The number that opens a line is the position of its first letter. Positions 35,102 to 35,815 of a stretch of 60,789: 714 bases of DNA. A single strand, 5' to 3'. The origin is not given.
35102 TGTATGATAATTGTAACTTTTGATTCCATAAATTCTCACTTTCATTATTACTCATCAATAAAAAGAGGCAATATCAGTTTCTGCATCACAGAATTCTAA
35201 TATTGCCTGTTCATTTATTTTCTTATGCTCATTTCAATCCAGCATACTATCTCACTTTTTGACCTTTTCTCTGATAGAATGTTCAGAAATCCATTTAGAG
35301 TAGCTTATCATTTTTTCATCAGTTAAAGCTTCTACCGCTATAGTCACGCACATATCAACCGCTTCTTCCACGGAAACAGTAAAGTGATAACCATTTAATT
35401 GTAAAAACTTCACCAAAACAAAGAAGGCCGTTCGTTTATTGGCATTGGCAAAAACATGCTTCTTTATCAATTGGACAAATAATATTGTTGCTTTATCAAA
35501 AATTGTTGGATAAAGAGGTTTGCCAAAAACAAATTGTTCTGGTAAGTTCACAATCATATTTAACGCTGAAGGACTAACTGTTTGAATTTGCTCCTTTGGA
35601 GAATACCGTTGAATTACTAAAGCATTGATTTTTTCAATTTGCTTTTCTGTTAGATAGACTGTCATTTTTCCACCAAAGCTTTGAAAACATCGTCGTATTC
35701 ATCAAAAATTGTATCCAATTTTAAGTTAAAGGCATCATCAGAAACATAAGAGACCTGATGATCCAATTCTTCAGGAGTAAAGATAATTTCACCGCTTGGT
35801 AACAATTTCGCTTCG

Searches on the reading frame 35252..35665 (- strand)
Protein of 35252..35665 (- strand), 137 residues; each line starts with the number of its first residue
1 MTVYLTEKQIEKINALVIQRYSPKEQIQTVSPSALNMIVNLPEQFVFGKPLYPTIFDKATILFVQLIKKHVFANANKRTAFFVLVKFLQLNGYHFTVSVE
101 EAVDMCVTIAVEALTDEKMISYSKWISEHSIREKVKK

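Call 6: search_protein_families(library=pfam, proteins=[window:35252-35665:-], max_evalue=0.01)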
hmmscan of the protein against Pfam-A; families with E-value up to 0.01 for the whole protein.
window:35252-35665:- (137 aa): 1 family
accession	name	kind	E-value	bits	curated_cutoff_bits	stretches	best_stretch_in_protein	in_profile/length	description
PF02661.23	Fic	-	2.1e-14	54.6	24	1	4-88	1-93/93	Fic/DOC family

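Call 60: search_protein_families(library=padloc, proteins=[window:35252-35665:-], max_evalue=0.001)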
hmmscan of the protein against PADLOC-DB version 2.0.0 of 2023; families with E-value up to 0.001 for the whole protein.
window:35252-35665:- (137 aa): 5 families
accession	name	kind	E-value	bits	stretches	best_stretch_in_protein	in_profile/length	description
PDLC04965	PDC-S23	-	1.6e-12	45.5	1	34-105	224-294/327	-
PDLC04963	PDC-S23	-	6e-12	43.6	1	34-104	207-277/312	-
PDLC04964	PDC-S23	-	1.4e-10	38.9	1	8-116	201-309/331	-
PDLC04718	PDC-M59B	-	2.3e-05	22.6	1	44-98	42-96/159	-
PDLC04848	PDC-S05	-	0.00016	19.3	1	58-92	212-246/291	-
